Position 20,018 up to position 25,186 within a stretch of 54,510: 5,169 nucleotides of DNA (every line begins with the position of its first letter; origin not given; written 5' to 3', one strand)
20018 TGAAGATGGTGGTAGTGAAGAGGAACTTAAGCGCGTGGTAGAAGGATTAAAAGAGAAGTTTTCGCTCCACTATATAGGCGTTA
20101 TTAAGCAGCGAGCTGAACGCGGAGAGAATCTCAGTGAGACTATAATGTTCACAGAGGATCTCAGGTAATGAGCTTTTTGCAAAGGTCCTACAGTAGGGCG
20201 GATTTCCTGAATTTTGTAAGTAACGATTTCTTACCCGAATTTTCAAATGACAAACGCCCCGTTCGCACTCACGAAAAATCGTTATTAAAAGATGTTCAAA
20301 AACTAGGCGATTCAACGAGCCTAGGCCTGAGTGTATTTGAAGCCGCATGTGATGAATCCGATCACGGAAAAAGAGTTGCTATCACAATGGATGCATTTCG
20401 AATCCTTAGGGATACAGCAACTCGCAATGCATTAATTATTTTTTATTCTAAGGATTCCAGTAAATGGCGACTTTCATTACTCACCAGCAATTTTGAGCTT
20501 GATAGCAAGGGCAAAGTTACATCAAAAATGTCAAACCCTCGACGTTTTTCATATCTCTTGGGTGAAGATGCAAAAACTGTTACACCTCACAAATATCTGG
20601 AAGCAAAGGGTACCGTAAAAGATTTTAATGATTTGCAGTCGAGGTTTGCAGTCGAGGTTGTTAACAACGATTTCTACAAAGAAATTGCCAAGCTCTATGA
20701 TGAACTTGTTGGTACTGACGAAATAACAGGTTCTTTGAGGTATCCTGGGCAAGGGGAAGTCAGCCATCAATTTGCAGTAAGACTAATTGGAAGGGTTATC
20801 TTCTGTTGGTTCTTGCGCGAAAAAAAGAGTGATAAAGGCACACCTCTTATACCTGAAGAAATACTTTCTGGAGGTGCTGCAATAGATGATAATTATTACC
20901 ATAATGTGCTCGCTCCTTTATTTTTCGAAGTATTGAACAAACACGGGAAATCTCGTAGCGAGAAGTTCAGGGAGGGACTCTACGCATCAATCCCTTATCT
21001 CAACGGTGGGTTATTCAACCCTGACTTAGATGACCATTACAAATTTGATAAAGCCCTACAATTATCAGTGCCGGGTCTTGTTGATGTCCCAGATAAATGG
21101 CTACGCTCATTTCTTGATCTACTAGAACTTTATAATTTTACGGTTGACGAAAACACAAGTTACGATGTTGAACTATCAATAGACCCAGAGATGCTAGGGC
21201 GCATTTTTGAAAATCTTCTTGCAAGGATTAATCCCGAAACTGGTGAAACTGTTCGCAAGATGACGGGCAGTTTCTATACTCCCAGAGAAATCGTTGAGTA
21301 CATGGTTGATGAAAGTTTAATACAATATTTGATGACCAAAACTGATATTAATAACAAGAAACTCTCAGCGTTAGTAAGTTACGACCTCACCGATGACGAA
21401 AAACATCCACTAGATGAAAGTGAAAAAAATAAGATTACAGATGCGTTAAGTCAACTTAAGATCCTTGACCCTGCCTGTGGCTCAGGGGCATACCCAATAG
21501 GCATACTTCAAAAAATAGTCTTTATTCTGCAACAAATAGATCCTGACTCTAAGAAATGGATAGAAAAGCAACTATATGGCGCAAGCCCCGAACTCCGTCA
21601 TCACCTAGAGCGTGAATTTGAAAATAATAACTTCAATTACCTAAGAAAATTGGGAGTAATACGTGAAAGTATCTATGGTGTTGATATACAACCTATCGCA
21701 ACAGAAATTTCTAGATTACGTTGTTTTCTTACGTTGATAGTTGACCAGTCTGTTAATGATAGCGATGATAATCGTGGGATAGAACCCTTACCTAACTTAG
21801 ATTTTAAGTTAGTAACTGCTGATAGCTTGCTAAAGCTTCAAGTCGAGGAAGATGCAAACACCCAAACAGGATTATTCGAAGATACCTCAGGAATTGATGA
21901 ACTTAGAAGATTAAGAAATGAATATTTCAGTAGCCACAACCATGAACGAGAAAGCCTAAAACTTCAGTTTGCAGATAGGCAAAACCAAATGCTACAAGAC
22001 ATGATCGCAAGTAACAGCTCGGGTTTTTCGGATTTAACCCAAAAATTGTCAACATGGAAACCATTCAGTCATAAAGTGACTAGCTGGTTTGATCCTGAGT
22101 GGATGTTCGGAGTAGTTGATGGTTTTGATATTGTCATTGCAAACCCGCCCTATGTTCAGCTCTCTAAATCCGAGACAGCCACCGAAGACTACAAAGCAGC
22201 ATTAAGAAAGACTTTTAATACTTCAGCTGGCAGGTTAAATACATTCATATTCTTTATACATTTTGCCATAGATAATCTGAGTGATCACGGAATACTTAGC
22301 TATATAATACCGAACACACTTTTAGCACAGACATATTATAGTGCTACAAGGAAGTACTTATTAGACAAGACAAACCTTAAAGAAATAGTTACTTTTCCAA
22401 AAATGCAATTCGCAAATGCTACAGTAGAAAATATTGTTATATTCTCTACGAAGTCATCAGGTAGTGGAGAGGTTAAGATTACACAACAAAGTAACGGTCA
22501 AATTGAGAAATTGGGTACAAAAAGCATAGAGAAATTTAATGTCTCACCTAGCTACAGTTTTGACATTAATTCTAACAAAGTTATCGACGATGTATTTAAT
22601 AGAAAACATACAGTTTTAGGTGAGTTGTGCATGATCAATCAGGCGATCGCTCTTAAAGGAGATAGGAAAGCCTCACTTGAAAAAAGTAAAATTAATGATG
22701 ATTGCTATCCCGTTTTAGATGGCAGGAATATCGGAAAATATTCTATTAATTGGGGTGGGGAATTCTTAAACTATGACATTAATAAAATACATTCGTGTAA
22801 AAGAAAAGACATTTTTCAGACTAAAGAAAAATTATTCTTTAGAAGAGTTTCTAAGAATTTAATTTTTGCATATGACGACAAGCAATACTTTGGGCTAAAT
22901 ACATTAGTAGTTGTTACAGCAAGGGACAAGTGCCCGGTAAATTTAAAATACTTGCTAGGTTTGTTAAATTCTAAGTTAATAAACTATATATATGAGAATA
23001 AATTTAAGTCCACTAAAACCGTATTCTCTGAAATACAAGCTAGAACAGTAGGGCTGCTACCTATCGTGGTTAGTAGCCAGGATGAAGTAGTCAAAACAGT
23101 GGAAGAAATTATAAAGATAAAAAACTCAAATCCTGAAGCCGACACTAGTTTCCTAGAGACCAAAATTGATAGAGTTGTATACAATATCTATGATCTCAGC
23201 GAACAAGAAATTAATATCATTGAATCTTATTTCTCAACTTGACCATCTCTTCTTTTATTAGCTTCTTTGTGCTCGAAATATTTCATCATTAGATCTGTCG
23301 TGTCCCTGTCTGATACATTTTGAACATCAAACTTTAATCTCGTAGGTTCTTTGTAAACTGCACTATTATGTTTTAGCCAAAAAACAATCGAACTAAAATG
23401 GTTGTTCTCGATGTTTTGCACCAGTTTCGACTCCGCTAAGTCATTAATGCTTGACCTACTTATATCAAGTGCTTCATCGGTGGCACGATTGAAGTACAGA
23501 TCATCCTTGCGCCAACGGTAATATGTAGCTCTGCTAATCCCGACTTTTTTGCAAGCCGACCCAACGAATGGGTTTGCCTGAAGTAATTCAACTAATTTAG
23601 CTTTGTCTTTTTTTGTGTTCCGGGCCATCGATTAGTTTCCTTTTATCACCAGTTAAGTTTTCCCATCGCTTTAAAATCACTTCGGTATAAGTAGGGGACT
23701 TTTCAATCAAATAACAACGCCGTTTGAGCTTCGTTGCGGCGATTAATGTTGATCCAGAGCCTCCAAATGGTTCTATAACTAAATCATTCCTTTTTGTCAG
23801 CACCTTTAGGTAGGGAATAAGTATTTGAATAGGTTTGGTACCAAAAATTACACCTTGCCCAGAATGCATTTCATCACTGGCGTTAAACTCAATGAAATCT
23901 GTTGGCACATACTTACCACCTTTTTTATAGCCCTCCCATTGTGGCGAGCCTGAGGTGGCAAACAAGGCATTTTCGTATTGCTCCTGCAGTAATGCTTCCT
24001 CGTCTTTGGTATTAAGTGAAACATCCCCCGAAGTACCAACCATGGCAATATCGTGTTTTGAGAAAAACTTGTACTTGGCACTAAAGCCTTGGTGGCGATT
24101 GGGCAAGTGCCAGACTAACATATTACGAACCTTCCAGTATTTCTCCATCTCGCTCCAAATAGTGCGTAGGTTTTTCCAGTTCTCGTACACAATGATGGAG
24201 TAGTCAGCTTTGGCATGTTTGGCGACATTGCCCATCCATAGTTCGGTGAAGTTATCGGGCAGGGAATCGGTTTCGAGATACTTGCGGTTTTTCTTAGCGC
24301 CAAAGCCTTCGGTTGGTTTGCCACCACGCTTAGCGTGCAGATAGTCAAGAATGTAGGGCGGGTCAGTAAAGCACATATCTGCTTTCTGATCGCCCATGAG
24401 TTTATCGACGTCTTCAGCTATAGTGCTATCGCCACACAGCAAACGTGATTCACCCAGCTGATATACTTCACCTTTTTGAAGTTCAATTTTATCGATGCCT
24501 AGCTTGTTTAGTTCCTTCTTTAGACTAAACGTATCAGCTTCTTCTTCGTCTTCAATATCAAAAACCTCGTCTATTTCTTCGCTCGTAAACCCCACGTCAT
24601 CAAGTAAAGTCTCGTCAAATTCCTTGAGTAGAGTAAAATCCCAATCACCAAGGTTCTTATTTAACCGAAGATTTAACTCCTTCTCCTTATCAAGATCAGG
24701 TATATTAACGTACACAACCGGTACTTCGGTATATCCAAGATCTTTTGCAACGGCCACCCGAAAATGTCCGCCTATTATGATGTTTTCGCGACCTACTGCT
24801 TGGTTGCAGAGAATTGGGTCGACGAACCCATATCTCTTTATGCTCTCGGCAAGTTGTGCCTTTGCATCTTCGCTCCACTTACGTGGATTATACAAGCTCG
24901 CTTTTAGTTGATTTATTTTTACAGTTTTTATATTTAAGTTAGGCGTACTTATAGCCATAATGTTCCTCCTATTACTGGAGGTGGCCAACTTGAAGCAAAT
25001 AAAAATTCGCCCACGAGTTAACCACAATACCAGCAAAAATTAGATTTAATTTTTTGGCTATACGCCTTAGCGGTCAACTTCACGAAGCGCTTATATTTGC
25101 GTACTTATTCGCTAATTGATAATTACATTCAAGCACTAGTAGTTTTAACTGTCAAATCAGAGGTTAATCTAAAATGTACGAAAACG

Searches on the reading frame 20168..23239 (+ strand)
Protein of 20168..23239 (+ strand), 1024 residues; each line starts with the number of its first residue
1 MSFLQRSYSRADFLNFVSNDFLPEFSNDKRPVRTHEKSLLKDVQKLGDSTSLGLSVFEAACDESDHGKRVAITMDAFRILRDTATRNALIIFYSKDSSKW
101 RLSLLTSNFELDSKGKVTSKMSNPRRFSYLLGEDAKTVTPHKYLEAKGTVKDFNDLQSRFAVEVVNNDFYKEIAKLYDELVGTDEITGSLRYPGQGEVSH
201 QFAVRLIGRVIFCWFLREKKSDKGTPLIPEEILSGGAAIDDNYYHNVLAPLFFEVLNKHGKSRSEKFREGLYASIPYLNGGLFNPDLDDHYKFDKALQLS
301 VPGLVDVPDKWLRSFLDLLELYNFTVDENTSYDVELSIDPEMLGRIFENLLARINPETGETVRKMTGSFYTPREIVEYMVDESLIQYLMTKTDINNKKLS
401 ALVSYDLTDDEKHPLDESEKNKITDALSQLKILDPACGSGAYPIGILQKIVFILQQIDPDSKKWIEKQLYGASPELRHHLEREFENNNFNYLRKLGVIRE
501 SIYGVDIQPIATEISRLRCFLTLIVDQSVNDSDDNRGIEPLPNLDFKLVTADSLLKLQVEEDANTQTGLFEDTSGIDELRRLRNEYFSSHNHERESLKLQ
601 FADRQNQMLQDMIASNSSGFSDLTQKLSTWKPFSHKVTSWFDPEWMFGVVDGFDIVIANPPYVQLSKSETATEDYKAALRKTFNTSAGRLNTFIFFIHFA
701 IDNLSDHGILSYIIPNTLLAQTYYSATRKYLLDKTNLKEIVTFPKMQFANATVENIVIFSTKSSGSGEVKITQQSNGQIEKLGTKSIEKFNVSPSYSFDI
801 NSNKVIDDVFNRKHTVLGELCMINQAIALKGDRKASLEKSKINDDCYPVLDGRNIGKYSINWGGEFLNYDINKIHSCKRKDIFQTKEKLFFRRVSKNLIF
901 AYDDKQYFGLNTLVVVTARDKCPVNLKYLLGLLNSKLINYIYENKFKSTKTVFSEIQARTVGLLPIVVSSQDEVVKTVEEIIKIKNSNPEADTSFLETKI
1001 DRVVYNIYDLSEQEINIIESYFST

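Call 8: search_protein_families(library=pfam, proteins=[window:20168-23239:+], max_evalue=0.01)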
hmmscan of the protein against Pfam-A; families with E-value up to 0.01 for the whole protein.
window:20168-23239:+ (1024 aa): 6 families
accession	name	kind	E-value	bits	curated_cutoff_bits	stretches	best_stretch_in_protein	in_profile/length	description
PF07669.17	Eco57I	-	1e-29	104.2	25.3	1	500-744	1-166/171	Eco57I restriction-modification methylase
PF12950.13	TaqI_C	-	2.1e-26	92.9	26.5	1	848-966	2-118/118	TaqI-like C-terminal specificity domain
PF02384.22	N6_Mtase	-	3.2e-18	66.5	20.4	1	650-778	123-250/311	N-6 DNA Methylase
PF25120.1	DUF7814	-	1.2e-05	25.6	27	1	246-286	120-159/228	Domain of unknown function (DUF7814)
PF20473.4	MmeI_Mtase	-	0.00027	20.7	27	1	419-664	10-147/259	MmeI, DNA-methyltransferase domain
PF11103.14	DUF2887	-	0.0023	18.5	24.1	1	883-1016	66-197/200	Protein of unknown function (DUF2887)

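Call 62: search_protein_families(library=padloc, proteins=[window:20168-23239:+], max_evalue=0.001)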
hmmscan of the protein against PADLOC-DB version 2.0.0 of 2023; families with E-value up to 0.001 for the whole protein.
window:20168-23239:+ (1024 aa): 49 families (the best 25 are shown)
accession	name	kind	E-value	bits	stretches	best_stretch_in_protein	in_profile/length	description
PDLC03601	REase_MTase_IIG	-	2.9e-77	258.5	2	159-451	201-482/1110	Type IIG restriction enzyme-methyltransferase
PDLC03596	REase_MTase_IIG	-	1.8e-60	203.1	3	422-793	534-856/1148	Type IIG restriction enzyme-methyltransferase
PDLC03612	REase_MTase_IIG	-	2.7e-54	182.8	4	885-1020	1105-1245/1247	Type IIG restriction enzyme-methyltransferase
PDLC03348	MTase_II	-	1.1e-39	134.6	1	653-1017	347-707/727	Type II methyltransferase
PDLC03356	MTase_II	-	2.4e-27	94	1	652-956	202-496/545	Type II methyltransferase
PDLC03604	REase_MTase_IIG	-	2.5e-27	93.3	2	652-799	534-680/1011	Type IIG restriction enzyme-methyltransferase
PDLC03628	REase_MTase_IIG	-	4.1e-25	86.1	3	428-559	493-632/1100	Type IIG restriction enzyme-methyltransferase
PDLC03235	MTase_II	-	4.6e-24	83.2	2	650-773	244-366/648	Type II methyltransferase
PDLC03629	REase_MTase_IIG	-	1.1e-22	77.7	2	334-526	339-516/1182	Type IIG restriction enzyme-methyltransferase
PDLC03347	MTase_II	-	2.1e-22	77.5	2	652-767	92-207/488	Type II methyltransferase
PDLC03335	MTase_II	-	4.6e-22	76.4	1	646-932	189-463/607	Type II methyltransferase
PDLC03609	REase_MTase_IIG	-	3.7e-21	72.7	2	635-770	540-671/1066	Type IIG restriction enzyme-methyltransferase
PDLC02521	PglX|PglXI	-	6.1e-20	68.8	2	651-762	480-588/1174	PglX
PDLC02643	DrmMI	-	8.1e-18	61.7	2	601-781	820-999/1347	DrmMI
PDLC03226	MTase_II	-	1.8e-17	61.2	1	650-766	126-238/579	Type II methyltransferase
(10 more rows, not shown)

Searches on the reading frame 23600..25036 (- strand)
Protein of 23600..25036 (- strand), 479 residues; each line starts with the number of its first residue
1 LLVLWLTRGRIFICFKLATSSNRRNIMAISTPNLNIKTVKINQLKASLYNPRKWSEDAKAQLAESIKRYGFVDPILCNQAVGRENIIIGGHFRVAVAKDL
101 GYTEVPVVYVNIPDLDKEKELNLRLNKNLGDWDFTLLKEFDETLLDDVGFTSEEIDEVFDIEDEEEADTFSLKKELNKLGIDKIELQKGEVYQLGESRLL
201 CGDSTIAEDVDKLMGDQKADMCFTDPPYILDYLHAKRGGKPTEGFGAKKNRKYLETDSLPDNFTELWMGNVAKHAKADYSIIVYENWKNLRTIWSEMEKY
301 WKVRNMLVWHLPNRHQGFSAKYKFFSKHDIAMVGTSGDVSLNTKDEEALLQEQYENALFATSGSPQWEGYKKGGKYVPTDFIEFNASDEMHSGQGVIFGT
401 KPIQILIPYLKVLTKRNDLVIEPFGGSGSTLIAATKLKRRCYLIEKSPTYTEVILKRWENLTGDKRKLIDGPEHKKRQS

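Call 8: search_protein_families(library=pfam, proteins=[window:23600-25036:-], max_evalue=0.01)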
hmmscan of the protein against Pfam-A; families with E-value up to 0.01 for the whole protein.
window:23600-25036:- (479 aa): 3 families
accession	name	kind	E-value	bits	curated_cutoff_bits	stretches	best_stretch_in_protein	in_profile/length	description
PF01555.25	N6_N4_Mtase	-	8.7e-19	68.8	26.7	1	220-454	2-219/221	DNA methylase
PF02195.25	ParB_N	-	2.4e-09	37.6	26.3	1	35-115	2-83/95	ParB N-terminal domain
PF03602.21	Cons_hypoth95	-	0.0021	18.2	24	0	417-464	42-90/182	Conserved hypothetical protein 95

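Call 62: search_protein_families(library=padloc, proteins=[window:23600-25036:-], max_evalue=0.001)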
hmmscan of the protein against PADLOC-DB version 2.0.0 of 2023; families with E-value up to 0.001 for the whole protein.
window:23600-25036:- (479 aa): 33 families (the best 25 are shown)
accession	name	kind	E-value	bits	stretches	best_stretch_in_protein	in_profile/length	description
PDLC03229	MTase_II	-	4.3e-50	168.8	2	35-301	9-281/436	Type II methyltransferase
PDLC03371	MTase_II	-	3.4e-29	100.2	1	213-462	24-256/260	Type II methyltransferase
PDLC03299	MTase_II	-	8.8e-16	56.2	1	192-459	10-258/296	Type II methyltransferase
PDLC03216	MTase_II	-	3.1e-15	54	2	393-474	190-271/364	Type II methyltransferase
PDLC03308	MTase_II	-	2.7e-12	44.4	2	83-319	66-290/419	Type II methyltransferase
PDLC03738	oMTase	-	6.2e-12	42.9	2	393-465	200-272/376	orphan methyltransferase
PDLC03228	MTase_II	-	7.1e-11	40.4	1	395-454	142-201/227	Type II methyltransferase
PDLC03339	MTase_II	-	2.5e-09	34.4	1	400-462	213-275/399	Type II methyltransferase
PDLC03353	MTase_II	-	3.4e-09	34.6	1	409-458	201-250/260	Type II methyltransferase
PDLC03387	MTase_II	-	4e-09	34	1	390-459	207-276/289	Type II methyltransferase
PDLC03265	MTase_II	-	3.3e-08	31.3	1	379-461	252-331/333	Type II methyltransferase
PDLC03354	MTase_II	-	1e-07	29.4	1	405-460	329-384/425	Type II methyltransferase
PDLC04134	mad2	-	1.4e-07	28.7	1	398-461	275-336/492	mads_2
PDLC03337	MTase_II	-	4.4e-07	27.5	1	408-470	196-258/264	Type II methyltransferase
PDLC03238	MTase_II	-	4.6e-07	27.2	1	403-475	310-380/428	Type II methyltransferase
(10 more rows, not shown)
